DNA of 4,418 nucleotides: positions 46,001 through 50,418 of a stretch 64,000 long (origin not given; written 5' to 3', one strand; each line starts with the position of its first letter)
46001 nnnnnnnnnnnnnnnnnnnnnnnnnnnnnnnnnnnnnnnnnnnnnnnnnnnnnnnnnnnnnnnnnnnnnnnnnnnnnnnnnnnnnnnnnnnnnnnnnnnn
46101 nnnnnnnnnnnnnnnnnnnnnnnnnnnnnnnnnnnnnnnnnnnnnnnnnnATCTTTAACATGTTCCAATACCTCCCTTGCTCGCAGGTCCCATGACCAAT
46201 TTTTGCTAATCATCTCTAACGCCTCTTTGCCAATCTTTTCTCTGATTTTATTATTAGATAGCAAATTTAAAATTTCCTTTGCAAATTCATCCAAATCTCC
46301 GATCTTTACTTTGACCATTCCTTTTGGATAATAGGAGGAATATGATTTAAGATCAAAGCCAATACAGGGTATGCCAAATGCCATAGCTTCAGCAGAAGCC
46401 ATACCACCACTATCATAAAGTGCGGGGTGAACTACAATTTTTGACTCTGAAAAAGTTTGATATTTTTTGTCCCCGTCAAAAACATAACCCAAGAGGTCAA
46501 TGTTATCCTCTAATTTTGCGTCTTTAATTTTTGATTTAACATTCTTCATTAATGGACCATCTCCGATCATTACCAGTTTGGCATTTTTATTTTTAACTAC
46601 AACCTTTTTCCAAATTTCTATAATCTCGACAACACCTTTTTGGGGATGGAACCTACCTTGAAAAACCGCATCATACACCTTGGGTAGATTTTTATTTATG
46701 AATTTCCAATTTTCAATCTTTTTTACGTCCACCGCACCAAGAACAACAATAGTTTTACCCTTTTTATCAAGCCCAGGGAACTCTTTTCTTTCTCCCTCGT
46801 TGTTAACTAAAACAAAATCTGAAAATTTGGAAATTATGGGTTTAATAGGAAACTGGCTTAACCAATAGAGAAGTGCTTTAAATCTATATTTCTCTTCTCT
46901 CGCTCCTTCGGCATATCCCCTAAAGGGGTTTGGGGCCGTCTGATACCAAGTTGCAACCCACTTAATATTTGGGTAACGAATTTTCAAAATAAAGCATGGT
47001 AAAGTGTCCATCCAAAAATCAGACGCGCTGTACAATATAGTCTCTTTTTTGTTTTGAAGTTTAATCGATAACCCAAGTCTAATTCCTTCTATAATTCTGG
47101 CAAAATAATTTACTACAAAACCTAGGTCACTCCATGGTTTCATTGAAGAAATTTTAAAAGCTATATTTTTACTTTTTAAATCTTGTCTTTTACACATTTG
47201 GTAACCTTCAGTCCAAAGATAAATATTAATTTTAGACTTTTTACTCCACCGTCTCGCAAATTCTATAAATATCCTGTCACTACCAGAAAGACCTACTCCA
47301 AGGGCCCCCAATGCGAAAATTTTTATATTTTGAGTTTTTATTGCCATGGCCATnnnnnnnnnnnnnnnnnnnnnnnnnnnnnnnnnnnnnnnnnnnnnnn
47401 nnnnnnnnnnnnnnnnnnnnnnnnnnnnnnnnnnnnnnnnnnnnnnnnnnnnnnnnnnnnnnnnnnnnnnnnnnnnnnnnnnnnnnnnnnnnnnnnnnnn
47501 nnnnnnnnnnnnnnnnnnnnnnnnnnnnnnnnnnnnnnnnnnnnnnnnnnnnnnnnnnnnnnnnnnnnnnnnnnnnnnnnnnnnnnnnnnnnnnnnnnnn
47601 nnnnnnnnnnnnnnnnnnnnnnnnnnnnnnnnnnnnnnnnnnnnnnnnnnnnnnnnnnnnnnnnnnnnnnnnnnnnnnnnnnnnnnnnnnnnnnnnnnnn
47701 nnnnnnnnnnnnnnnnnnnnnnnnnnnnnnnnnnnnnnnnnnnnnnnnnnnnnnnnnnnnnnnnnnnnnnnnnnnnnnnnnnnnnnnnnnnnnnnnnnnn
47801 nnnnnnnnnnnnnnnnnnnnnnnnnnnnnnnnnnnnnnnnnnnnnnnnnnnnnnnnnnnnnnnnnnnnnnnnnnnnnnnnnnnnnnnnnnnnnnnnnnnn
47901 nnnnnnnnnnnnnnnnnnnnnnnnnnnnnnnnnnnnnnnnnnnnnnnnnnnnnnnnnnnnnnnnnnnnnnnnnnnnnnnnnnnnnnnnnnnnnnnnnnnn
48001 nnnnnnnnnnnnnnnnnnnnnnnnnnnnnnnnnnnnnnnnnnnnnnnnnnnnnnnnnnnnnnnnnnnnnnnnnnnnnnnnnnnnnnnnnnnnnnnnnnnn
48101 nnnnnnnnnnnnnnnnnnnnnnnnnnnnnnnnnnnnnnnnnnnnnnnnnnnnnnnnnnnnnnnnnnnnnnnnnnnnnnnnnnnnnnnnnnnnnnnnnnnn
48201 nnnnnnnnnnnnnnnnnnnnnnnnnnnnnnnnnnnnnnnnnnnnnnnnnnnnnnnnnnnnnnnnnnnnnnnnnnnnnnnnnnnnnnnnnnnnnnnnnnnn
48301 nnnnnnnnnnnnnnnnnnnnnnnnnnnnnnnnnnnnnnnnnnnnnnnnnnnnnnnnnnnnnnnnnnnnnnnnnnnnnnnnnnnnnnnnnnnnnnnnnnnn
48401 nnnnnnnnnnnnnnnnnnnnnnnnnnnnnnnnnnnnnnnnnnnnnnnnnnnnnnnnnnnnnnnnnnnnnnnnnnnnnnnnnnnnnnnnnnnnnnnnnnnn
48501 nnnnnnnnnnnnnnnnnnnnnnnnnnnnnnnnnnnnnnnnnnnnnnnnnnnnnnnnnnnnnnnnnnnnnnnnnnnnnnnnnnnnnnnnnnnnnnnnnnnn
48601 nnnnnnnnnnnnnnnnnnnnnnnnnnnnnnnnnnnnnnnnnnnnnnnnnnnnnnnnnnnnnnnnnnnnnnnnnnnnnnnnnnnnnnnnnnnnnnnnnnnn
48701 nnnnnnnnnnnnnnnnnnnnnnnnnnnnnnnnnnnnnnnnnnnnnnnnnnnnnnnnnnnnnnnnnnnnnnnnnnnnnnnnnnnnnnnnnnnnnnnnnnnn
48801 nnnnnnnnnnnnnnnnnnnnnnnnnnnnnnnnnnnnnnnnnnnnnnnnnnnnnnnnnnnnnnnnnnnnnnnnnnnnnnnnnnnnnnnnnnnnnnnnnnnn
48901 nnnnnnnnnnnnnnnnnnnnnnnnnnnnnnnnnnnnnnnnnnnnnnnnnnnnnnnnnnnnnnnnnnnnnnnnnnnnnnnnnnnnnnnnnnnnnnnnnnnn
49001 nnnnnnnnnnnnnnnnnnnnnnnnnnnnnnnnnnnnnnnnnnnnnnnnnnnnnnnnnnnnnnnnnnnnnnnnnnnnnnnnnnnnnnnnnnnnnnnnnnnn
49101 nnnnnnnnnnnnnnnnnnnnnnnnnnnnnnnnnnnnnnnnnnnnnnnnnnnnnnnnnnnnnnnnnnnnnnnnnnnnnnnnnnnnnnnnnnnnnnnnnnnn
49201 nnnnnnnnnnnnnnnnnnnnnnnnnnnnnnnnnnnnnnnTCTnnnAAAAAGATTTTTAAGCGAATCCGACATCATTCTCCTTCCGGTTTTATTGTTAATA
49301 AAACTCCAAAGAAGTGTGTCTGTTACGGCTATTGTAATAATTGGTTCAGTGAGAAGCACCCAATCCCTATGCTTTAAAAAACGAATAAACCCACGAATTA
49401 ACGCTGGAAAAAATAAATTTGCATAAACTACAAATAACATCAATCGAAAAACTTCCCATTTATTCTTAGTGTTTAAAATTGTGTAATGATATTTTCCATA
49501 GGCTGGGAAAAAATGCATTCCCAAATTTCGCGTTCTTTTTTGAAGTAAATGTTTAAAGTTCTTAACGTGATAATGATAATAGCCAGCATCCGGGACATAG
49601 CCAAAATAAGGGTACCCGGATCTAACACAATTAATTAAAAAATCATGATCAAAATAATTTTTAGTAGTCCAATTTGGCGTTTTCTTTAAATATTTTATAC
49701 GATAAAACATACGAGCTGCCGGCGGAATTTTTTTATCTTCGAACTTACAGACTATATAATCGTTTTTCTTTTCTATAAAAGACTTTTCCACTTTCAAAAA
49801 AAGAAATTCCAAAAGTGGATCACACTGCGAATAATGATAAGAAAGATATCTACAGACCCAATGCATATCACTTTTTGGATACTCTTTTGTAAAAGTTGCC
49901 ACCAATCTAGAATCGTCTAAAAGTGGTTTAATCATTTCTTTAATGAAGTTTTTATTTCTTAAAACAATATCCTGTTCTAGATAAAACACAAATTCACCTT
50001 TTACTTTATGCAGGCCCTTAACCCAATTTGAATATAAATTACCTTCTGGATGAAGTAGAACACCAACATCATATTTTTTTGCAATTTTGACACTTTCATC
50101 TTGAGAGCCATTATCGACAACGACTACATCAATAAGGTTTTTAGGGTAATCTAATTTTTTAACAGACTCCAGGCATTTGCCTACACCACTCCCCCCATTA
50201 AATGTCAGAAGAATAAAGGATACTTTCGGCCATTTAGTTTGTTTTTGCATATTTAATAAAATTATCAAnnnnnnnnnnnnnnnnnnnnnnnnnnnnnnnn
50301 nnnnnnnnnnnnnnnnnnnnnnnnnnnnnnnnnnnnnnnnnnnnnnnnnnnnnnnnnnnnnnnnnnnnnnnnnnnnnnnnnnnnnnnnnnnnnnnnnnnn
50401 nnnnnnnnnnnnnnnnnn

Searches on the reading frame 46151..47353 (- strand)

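Call 9: search_protein_families(library=pfam, proteins=[window:46151-47353:-], max_evalue=0.001)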
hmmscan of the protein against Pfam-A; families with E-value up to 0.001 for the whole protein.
window:46151-47353:- (401 aa): 4 families
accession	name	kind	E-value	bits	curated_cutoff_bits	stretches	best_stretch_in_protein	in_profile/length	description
PF00534.26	Glycos_transf_1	-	2.1e-27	96.2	26.4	1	214-379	3-170/172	Glycosyl transferases group 1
PF13692.12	Glyco_trans_1_4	-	5e-23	82.4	27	1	229-367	4-142/142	Glycosyl transferases group 1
PF13524.12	Glyco_trans_1_2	-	5.8e-08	33.2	25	1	293-396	36-143/144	Glycosyl transferase-like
PF20706.3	GT4-conflict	-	0.00077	19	26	0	225-331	196-309/385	Family 4 Glycosyltransferase in conflict systems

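Call 26: search_protein_families(library=ncbifam, proteins=[window:46151-47353:-], max_evalue=0.001)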
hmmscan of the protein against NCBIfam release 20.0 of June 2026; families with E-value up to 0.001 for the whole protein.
window:46151-47353:- (401 aa): 27 families (the best 25 are shown)
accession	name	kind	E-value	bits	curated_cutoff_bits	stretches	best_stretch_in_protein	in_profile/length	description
TIGR03999.1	thiol_BshA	equivalog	2.5e-19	69.4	273.7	1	234-387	207-358/375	N-acetyl-alpha-D-glucosaminyl L-malate synthase BshA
NF038295.1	EPS_HpsP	equivalog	2.1e-17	63.2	550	1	213-398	197-383/388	hormogonium polysaccharide biosynthesis glycosyltransferase HpsP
NF041010.1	glycosy_Agl16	equivalog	7.8e-14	51.3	575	1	176-398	132-347/352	glycosylation protein Agl16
NF041879.1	EPS_EpsH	equivalog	1.8e-12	46.8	800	1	205-397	217-411/431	exopolysaccharide biosynthesis glycosyltransferase EpsH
NF041876.1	EPS_EpsE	equivalog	4.4e-12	45.9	400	1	208-393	195-387/389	exopolysaccharide biosynthesis GT4 family glycosyltransferase EpsE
TIGR04157.1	glyco_rSAM_CFB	subfamily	4.5e-10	39.1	400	1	230-388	231-395/406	TIGR04157 family glycosyltransferase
NF047881.1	glyco_SdgB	exception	4.9e-10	38.7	800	1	228-374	323-469/496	serine-aspartate repeat adhesin O-glycosyltransferase SdgB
TIGR03088.1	stp2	hypoth_equivalog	8e-10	38.3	409.05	1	244-392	216-363/374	TIGR03088 family PEP-CTERM/XrtA system glycosyltransferase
NF047880.1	glyco_SdgA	exception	5.8e-09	35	800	1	230-383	319-472/488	serine-aspartate repeat adhesin O-glycosyltransferase SdgA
NF047684.1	TeichurnBiosyTuaC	equivalog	1.4e-08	34.1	550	1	229-397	222-384/391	teichuronic acid biosynthesis protein TuaC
NF050063.1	ProtGlycPglJ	equivalog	2.8e-08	33.3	500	1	178-381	145-346/363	N-acetylgalactosamine-N,N'-diacetylbacillosaminyl-diphospho-undecaprenol 4-alpha-N-acetylgalactosaminyltransferase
NF049988.1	MGlcDAGSynMgs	equivalog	5e-08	32.7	400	1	229-396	216-381/398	alpha-monoglucosyldiacylglycerol synthase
NF053787.1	GlcN_PG_synth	equivalog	6.4e-08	31.8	480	1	230-400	201-357/361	N-acetylglucosaminyl phosphatidylglycerol synthase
NF012028.0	PRK15484.1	subfamily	8.7e-08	31.6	618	1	230-398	197-374/380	lipopolysaccharide N-acetylglucosaminyltransferase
TIGR02149.1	glgA_Coryne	subfamily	9.4e-08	31.6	302.4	1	227-397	205-385/391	glycogen synthase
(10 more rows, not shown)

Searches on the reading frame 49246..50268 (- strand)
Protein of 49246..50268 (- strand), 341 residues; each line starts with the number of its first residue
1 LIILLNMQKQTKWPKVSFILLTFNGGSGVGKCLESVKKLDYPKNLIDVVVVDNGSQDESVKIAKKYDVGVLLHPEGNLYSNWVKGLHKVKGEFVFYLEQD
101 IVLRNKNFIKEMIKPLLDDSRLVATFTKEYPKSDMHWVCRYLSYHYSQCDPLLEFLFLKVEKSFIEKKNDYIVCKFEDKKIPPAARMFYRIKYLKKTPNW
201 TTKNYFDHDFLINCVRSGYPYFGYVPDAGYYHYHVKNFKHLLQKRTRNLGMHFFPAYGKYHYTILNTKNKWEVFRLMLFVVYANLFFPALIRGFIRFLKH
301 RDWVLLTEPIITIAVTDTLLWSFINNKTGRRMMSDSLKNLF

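Call 9: search_protein_families(library=pfam, proteins=[window:49246-50268:-], max_evalue=0.001)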
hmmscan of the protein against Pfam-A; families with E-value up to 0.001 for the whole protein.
window:49246-50268:- (341 aa): 2 families
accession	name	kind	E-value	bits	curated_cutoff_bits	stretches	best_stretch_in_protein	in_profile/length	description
PF00535.33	Glycos_transf_2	-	3e-17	63.5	23.3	1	17-131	1-119/168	Glycosyl transferase family 2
PF13641.12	Glyco_tranf_2_3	-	1.3e-05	25.8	27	1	14-248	1-227/230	Glycosyltransferase like family 2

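Call 26: search_protein_families(library=ncbifam, proteins=[window:49246-50268:-], max_evalue=0.001)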
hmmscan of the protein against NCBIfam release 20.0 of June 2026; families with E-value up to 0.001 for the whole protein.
window:49246-50268:- (341 aa): 11 families
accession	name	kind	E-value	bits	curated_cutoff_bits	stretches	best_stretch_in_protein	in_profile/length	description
TIGR03111.1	glyc2_xrt_Gpos1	hypoth_equivalog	1.8e-10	40.2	363.95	1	7-121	42-161/439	TIGR03111 family XrtG-associated glycosyltransferase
TIGR03965.1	mycofact_glyco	equivalog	6.4e-10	38.5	280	1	8-117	68-180/467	mycofactocin biosynthesis glycosyltransferase MftF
TIGR03937.1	PgaC_IcaA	equivalog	5.4e-08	32.2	422.3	1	8-124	39-158/407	poly-beta-1,6-N-acetyl-D-glucosamine synthase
NF010496.0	PRK13915.1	equivalog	7.1e-08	31.9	262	1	10-121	27-147/307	glucosyl-3-phosphoglycerate synthase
NF007482.0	PRK10073.1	equivalog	1.1e-06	27.9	423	1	12-104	4-99/334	glycosyltransferase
TIGR04283.1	glyco_like_mftF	equivalog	2.6e-06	27.2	182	1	17-134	2-115/221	TIGR04283 family arsenosugar biosynthesis glycosyltransferase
NF008558.0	PRK11498.1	equivalog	1.6e-05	23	992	1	9-122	268-383/872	UDP-forming cellulose synthase catalytic subunit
TIGR03469.1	HpnB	hypoth_equivalog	2.3e-05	23.6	379.25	1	9-65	39-94/386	hopene-associated glycosyltransferase HpnB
NF041875.1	EPS_EpsD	equivalog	0.00012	21.6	370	1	16-123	1-111/325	exopolysaccharide biosynthesis glycosyltransferase EpsD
NF038302.1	EPS_HpsE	equivalog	0.00077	18.5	300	0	18-67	5-55/307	hormogonium polysaccharide biosynthesis glycosyltransferase HpsE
TIGR04242.1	nodulat_NodC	equivalog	0.00084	18.4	550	0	8-60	42-94/395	chitooligosaccharide synthase NodC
